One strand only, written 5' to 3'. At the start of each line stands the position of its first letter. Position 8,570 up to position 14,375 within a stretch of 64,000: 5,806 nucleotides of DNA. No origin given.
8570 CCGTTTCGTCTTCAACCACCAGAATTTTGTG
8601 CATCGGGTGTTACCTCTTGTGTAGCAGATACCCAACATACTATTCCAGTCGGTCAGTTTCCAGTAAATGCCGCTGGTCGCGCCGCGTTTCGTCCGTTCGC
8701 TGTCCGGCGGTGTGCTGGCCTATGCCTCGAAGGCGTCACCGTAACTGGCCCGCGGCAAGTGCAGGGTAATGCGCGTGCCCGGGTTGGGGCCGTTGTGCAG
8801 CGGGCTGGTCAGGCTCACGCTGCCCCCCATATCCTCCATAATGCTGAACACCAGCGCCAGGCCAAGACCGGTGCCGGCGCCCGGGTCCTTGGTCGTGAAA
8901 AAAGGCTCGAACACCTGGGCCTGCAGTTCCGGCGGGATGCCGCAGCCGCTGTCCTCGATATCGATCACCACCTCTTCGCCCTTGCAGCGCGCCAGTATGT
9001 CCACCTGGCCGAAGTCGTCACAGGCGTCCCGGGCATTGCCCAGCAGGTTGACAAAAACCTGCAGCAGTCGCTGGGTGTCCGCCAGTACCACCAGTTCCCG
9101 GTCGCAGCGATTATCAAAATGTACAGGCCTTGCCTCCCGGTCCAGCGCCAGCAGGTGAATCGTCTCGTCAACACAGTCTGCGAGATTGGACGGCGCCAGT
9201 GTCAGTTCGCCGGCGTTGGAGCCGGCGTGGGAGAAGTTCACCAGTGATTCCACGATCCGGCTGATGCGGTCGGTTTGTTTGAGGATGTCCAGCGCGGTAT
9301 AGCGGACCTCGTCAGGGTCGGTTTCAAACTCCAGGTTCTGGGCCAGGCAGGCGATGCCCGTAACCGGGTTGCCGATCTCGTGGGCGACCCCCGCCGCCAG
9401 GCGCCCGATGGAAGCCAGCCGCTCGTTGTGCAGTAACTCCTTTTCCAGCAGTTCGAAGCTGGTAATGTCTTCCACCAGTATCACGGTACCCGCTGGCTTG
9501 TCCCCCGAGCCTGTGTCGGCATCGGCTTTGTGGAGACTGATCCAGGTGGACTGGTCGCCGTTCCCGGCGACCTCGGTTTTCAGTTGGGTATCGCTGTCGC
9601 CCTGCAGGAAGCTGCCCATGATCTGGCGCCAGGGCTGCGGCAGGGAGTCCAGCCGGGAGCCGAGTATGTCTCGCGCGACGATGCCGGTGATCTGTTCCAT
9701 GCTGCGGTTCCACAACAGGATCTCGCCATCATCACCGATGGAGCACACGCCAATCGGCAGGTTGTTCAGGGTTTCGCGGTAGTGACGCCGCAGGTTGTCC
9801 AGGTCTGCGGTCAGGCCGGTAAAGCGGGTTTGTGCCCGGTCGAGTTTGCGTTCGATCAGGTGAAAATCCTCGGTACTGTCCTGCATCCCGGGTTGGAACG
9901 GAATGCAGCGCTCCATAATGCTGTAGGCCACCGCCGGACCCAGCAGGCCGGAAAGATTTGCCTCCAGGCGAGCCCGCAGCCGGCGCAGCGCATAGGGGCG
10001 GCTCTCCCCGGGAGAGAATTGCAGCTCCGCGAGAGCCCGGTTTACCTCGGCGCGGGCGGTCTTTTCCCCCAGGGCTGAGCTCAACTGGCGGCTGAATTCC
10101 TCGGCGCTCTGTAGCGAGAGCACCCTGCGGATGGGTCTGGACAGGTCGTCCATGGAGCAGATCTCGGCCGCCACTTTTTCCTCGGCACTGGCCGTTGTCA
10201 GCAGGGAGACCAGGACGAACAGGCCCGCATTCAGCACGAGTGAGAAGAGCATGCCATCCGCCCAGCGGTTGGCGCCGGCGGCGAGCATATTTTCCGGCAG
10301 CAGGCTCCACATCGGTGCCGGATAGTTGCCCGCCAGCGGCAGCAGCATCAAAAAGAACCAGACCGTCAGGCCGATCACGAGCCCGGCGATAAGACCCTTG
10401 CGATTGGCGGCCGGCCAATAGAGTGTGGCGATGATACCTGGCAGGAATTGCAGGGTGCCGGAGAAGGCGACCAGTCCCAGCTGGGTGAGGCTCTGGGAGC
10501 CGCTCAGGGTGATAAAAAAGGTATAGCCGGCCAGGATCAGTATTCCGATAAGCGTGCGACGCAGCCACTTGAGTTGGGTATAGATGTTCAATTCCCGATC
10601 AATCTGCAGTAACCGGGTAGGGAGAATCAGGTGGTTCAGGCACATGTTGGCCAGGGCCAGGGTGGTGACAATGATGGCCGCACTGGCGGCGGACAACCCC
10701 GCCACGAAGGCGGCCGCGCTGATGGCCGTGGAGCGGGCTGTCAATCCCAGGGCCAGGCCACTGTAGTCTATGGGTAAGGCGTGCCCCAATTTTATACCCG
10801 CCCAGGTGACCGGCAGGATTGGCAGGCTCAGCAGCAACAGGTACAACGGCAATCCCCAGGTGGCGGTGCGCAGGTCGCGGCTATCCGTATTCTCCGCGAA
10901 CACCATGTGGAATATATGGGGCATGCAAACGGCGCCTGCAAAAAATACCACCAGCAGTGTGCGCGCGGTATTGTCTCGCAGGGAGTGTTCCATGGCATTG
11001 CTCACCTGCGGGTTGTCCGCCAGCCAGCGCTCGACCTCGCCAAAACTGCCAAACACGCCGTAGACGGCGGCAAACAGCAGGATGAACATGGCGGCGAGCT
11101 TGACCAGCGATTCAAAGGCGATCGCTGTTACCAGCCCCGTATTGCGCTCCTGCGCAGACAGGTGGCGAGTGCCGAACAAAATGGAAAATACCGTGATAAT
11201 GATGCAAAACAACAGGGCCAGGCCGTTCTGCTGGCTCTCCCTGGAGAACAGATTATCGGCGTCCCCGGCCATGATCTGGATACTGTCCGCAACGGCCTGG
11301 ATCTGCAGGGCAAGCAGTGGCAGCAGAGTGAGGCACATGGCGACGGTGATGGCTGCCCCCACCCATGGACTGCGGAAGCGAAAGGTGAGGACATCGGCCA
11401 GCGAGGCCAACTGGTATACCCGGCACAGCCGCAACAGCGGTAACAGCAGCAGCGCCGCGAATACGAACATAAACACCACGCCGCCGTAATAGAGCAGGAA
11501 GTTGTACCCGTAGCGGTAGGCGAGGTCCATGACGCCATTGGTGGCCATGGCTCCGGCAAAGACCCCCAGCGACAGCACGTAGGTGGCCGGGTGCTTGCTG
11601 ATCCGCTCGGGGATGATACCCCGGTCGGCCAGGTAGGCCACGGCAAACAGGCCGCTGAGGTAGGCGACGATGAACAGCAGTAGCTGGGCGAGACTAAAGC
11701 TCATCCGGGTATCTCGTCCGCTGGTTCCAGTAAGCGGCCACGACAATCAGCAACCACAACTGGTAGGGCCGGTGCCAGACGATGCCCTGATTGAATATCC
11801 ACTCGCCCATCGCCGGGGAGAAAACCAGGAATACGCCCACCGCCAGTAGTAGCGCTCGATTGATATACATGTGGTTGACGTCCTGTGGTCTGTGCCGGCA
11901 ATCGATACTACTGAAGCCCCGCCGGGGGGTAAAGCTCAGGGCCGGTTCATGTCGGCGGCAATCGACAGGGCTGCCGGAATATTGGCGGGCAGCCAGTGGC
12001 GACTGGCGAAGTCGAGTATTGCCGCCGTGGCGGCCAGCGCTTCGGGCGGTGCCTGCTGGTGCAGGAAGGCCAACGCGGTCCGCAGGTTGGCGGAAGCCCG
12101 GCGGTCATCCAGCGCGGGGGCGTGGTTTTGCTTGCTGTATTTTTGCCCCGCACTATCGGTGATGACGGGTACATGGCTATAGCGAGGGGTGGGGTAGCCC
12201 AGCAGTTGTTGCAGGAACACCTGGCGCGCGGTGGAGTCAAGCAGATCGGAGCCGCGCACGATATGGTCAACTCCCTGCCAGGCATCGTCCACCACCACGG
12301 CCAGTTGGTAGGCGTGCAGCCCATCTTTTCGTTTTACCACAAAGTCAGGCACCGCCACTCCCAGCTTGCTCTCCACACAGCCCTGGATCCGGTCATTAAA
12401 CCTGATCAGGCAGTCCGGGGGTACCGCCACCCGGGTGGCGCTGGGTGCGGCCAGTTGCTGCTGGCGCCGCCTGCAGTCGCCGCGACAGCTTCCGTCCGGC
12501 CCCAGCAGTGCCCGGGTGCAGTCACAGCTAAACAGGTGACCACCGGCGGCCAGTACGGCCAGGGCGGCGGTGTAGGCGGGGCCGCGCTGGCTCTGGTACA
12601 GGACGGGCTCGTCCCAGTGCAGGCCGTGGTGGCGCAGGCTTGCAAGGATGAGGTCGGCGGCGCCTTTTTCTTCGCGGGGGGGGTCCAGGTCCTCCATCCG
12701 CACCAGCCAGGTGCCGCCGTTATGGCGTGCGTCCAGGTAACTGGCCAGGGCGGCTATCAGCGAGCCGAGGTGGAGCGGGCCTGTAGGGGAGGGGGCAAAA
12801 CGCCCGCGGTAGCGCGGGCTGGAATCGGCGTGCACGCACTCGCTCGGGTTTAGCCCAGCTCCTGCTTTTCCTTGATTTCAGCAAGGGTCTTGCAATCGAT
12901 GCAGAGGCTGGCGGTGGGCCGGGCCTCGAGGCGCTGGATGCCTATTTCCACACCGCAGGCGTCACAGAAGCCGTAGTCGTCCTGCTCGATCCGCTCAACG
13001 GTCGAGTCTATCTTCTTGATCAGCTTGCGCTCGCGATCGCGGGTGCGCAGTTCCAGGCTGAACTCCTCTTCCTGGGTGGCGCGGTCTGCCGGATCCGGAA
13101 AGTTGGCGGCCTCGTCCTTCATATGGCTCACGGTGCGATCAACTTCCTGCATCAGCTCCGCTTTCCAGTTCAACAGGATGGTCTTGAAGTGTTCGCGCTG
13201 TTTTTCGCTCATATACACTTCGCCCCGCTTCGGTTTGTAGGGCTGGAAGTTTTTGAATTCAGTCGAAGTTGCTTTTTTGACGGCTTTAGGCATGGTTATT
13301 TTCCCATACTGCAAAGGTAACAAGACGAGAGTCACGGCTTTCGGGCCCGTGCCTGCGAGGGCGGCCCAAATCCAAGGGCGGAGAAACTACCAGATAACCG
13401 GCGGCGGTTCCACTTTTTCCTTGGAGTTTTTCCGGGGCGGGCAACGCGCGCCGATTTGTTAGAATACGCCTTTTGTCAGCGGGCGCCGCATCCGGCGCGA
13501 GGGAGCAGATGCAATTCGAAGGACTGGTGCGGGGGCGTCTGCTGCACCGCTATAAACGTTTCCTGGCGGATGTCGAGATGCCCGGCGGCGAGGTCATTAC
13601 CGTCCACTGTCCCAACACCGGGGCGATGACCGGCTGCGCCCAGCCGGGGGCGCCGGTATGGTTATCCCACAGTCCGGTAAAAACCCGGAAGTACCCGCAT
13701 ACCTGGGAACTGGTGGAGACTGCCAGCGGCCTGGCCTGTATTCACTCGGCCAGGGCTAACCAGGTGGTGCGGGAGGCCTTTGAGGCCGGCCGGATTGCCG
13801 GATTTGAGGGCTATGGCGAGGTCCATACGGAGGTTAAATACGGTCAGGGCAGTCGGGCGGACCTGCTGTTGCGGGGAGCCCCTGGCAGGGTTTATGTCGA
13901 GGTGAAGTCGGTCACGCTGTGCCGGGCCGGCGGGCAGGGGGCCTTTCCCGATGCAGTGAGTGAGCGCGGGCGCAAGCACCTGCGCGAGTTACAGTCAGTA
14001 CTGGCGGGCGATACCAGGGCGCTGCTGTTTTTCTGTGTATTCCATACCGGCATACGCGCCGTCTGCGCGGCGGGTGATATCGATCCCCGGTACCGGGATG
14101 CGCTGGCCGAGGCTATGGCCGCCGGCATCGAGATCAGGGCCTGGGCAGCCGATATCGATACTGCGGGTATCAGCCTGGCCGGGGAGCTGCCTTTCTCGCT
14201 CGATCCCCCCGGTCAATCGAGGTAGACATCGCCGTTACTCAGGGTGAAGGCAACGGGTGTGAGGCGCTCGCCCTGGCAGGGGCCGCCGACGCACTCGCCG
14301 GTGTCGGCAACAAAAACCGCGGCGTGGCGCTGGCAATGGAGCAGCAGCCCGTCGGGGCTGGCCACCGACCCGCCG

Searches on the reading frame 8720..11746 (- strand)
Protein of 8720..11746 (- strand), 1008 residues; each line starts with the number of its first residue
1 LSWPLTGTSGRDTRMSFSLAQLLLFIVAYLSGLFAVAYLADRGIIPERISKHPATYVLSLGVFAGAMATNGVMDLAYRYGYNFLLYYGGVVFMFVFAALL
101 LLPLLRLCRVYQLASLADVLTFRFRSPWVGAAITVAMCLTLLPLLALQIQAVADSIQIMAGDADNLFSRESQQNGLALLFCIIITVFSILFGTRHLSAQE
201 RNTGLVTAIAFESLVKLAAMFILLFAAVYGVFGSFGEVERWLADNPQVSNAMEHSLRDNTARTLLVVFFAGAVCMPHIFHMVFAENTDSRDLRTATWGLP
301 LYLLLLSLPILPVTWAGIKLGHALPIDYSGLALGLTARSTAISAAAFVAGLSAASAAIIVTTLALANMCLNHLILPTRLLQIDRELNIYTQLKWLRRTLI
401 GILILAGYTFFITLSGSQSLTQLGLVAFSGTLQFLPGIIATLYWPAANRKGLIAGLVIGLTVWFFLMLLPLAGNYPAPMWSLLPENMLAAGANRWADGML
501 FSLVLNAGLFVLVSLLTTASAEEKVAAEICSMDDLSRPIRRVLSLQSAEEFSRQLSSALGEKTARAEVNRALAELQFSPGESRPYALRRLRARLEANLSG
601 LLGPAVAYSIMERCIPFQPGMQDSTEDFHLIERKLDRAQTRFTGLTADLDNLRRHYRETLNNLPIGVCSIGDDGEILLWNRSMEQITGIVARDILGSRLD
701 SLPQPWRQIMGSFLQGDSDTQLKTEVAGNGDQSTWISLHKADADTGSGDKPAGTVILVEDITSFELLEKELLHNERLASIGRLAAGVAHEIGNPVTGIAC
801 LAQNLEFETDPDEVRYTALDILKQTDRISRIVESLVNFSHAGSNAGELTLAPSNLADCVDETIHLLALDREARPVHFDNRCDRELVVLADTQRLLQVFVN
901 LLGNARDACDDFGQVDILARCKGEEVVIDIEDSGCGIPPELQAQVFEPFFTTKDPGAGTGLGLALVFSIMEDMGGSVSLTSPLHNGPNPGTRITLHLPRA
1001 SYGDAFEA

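Call 7: search_protein_families(library=ncbifam, proteins=[window:8720-11746:-])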
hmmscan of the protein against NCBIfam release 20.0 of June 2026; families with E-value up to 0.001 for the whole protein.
window:8720-11746:- (1008 aa): 84 families (the best 25 are shown)
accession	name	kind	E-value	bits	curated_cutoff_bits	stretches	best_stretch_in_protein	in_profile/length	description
NF008468.0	PRK11360.1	equivalog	4.5e-62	210.3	646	1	645-1001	259-610/616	two-component system sensor histidine kinase AtoS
NF007688.0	PRK10364.1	equivalog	5.7e-45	153.9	479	1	763-999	223-451/460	two-component system sensor histidine kinase ZraS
NF046044.1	PnpS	equivalog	2.2e-40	138.9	400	1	623-998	24-390/390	two-component system histidine kinase PnpS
NF010411.0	PRK13837.1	equivalog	2.4e-36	125.1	647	1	765-1001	435-677/828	two-component system VirA-like sensor kinase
NF046020.1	HisKinCckABruc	equivalog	1.1e-33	116.2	1000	1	659-999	351-707/868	cell cycle histidine kinase CckA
NF047497.1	HK_LIC_12097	equivalog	1.3e-30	106.4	500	1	755-981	125-353/367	LIC_12097 family sensor histidine kinase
NF052574.1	HisKinEspCMyxo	equivalog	1.3e-30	106.3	1200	1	754-1001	391-639/785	serine histidine kinase EspC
NF052573.1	HisKinEspAMyxo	equivalog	1e-29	103.2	1400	1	666-982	266-598/755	serine histidine kinase EspA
NF038348.1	T2SS_HK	subfamily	3.9e-29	101.5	450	2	822-986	405-564/574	histidine kinase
NF008312.0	PRK11100.1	equivalog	8.7e-28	97.4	356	1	786-1000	262-475/477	two-component system sensor histidine kinase CreC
NF046026.1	HisKinCckACaul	equivalog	3.5e-27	94.8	1000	1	753-998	275-531/678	cell cycle histidine kinase CckA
NF047466.1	hybrid_RR_LvrB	exception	2.3e-26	92.9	500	1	767-999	139-376/377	hybrid histidine kinase/response regulator LvrB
NF033092.0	HK_WalK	equivalog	3.3e-26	92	725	1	647-998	251-593/594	cell wall metabolism sensor histidine kinase WalK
TIGR02966.1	phoR_proteo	equivalog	3.7e-26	91.9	334.2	1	652-986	4-326/333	phosphate regulon sensor histidine kinase PhoR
NF053867.1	SprKinKinDBac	equivalog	3.9e-26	91.6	775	1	774-1000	280-498/500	sporulation kinase KinD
NF008543.0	PRK11466.1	equivalog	1.9e-24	85.6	982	1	784-1000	448-667/914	TMAO reductase system sensor histidine kinase/response regulator TorS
NF047794.1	HisKinPtgB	equivalog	2.6e-24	85.5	1000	1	768-984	430-644/656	two-component system sensor histidine kinase PgtB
NF058527.1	HistKinChvGCaul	equivalog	2.4e-23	82.7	740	1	774-1000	300-534/535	two-component sensor histidine kinase ChvG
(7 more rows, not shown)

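Call 37: search_protein_families(library=pfam, proteins=[window:8720-11746:-], max_evalue=0.01)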
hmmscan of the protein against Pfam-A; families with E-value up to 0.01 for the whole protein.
window:8720-11746:- (1008 aa): 6 families
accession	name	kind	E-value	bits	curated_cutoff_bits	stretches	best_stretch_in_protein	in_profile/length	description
PF02518.31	HATPase_c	-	6.9e-24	84.9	26.4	1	890-1000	2-110/111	Histidine kinase-, DNA gyrase B-, and HSP90-like ATPase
PF00512.31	HisKA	-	1.1e-09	38.6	26.9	1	781-842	3-64/66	His Kinase A (phospho-acceptor) domain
PF08448.16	PAS_4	-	2.4e-07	31.4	23.1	1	660-764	1-108/110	PAS fold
PF00989.32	PAS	-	1.3e-06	28.9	22.6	1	655-697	2-44/113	PAS fold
PF13188.13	PAS_8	-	3e-05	24.2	21.8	1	655-709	2-57/65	PAS domain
PF13581.12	HATPase_c_2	-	0.0018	18.7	27.4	1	898-973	40-112/127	Histidine kinase-like ATPase domain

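Call 39: search_solved_structures(query=window:8720-11746:-, max_evalue=1e-10)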
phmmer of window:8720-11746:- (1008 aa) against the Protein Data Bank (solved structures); distinct sequences matched with E-value up to 1e-10: 29.
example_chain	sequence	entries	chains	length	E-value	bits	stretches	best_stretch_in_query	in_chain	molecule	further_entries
10ed_A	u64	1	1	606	1.3e-173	582.7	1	15-622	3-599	histidine kinase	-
3a0r_A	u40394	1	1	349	2.7e-34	121.5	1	650-986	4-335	Sensor protein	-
9jfj_A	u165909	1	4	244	1.7e-29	105.6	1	762-997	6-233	Sensor histidine kinase ZraS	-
9p6i_A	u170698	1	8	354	9.7e-25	89.9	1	749-983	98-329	histidine kinase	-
8u4x_A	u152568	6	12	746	1.9e-23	85.6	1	777-986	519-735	histidine kinase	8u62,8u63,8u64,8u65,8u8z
3d36_A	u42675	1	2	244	2.7e-19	71.9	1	772-1001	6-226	Sporulation kinase B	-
5idj_A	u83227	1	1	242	6.1e-19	70.7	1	775-998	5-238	Histidine kinase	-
8vc9_A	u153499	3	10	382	1.5e-17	66.1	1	765-982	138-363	Leptospira virulence regulator B (LvrB) | histidine kinase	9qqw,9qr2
8a7f_A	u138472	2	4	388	3.1e-16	61.7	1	764-982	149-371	Putative Sensory box protein,Sensor protein FixL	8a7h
4gcz_A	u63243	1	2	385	4.2e-16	61.3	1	765-982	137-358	Blue-light photoreceptor, Sensor protein fixL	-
8a3u_A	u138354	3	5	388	5.1e-16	61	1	765-982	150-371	Putative Sensory box protein,Sensor protein FixL | Putative Sensory box protein,Putative Sensory box protein,Sensor protein FixL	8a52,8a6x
6qrj_A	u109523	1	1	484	5.5e-16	60.9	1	785-986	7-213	Hybrid kinase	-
7z8n_A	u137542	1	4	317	1.7e-15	59.3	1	760-998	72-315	Histidine kinase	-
6paj_A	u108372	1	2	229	7.8e-15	57.1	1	784-991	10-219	Sensor protein SrrB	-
4q20_A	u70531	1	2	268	1.6e-14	56.1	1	784-1002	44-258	Sensor protein DivL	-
9m08_C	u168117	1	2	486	2.6e-12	48.8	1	788-1000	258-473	histidine kinase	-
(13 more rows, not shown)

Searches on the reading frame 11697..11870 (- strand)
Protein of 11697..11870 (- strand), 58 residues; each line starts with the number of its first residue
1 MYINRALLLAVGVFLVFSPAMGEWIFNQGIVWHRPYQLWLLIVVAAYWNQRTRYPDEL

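Call 43: search_solved_structures(query=window:11697-11870:-, max_evalue=1, show_alignments=1)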
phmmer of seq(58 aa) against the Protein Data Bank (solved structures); distinct sequences matched with E-value up to 1: 5.
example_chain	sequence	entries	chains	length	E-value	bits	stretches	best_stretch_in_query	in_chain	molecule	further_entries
10ed_X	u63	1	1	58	8.6e-10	41.6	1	1-58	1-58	MFS transporter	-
8wb4_Z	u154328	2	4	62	0.24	15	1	5-47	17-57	Photosystem II reaction center protein Z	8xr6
7pi0_Z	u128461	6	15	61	0.33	14.5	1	7-46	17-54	Photosystem II reaction center protein Z | PsbZ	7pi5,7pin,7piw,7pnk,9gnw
7vd5_Z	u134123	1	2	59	0.83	13.3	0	9-45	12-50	Photosystem II reaction center protein Z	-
6j3y_Z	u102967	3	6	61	0.94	13.1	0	9-45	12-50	Photosystem II reaction center protein Z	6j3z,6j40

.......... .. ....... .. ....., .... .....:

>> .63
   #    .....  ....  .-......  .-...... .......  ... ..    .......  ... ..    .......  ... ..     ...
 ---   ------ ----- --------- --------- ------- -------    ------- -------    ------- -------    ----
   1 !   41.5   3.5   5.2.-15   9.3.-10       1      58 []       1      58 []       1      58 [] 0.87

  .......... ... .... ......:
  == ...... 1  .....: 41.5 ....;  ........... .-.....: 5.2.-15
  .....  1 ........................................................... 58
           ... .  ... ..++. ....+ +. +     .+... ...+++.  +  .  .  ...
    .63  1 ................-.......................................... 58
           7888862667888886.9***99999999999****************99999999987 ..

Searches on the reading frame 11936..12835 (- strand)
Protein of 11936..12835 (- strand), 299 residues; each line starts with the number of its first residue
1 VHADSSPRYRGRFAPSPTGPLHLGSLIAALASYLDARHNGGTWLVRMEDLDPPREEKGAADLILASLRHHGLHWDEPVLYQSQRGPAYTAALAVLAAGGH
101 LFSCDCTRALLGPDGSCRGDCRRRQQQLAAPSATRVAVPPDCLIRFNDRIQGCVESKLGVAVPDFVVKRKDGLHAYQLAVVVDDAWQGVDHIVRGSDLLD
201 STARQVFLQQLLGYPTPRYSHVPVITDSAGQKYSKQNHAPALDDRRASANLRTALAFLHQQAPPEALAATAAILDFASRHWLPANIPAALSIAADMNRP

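Call 7: search_protein_families(library=ncbifam, proteins=[window:11936-12835:-])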
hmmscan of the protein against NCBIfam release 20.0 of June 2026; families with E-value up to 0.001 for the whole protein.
window:11936-12835:- (299 aa): 10 families
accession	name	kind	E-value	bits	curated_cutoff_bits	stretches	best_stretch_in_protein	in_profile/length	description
NF004314.0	PRK05710.1-3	equivalog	4.4e-108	361.1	256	1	6-292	4-293/297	tRNA glutamyl-Q(34) synthetase GluQRS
TIGR03838.1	queuosine_YadB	equivalog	5.2e-103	344.1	276.7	1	9-270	1-267/272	tRNA glutamyl-Q(34) synthetase GluQRS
NF004313.0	PRK05710.1-2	equivalog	2.5e-93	312.5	380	1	7-281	3-290/299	tRNA glutamyl-Q(34) synthetase GluQRS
NF004312.0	PRK05710.1-1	equivalog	2.6e-89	299.6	453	1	6-294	11-299/306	tRNA glutamyl-Q(34) synthetase GluQRS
NF004315.1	PRK05710.1-4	equivalog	4.2e-65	219.9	250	1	11-248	1-263/274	tRNA glutamyl-Q(34) synthetase GluQRS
TIGR00464.1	gltX_bact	equivalog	9.2e-55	186.4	289.95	1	10-256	3-265/470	glutamate--tRNA ligase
NF003169.0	PRK04156.1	equivalog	7.6e-23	81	516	2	11-109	104-203/567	glutamate--tRNA ligase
TIGR00463.1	gltX_arch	equivalog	2.8e-21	75.7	401.75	2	12-108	97-192/560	glutamate--tRNA ligase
NF011291.0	PRK14703.1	equivalog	1e-08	33.9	681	1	9-86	32-109/769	glutamine--tRNA ligase/YqeY domain fusion protein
TIGR00440.1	glnS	equivalog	1.7e-05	23.9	425.8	1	10-108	2-100/524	glutamine--tRNA ligase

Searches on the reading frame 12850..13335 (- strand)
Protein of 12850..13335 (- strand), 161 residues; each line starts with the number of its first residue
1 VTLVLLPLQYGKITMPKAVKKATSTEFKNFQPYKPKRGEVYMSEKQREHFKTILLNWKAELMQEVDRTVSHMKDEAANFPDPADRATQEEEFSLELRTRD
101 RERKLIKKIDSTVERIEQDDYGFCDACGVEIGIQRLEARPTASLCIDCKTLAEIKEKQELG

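Call 7: search_protein_families(library=ncbifam, proteins=[window:12850-13335:-])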
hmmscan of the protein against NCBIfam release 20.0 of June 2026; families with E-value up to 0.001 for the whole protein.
window:12850-13335:- (161 aa): 6 families
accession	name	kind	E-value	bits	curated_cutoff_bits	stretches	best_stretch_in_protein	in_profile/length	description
NF008045.0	PRK10778.1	equivalog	4.7e-66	221.7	289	1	30-159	20-149/151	RNA polymerase-binding protein DksA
TIGR02420.1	dksA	equivalog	4.2e-52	175.2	115.5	1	42-150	1-109/110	RNA polymerase-binding protein DksA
NF033459.1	DksA_like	equivalog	3.5e-20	72.4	105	1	47-153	3-110/113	RNA polymerase-binding protein DksA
TIGR02890.1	bacill_yteA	subfamily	8e-17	61.8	134.4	1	46-154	2-119/159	regulatory protein, yteA family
TIGR02419.1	C4_traR_proteo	subfamily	1.4e-08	35.2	59.7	1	81-153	1-64/64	phage/conjugal plasmid C-4 type zinc finger protein, TraR family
NF008243.0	PRK11019.1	equivalog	0.00092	19.6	96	0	111-158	28-73/88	DksA/TraR family C4-type zinc finger protein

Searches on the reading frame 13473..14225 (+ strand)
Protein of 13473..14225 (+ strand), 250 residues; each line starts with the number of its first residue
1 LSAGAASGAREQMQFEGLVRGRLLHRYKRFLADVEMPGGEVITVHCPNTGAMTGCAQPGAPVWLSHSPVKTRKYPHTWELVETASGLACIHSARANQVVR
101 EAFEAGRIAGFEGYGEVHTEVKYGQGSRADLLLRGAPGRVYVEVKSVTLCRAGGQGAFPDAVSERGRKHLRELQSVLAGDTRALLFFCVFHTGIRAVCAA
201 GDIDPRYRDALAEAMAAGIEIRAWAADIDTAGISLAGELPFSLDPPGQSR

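Call 44: search_protein_families(library=ncbifam, max_evalue=1e-10, proteins=[window:13473-14225:+])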
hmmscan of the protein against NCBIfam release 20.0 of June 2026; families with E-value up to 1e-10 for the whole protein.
window:13473-14225:+ (250 aa): 1 family
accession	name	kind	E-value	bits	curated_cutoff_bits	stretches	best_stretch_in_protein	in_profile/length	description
TIGR00230.1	sfsA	equivalog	5.3e-62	209.2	126.45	1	13-236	5-227/234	DNA/RNA nuclease SfsA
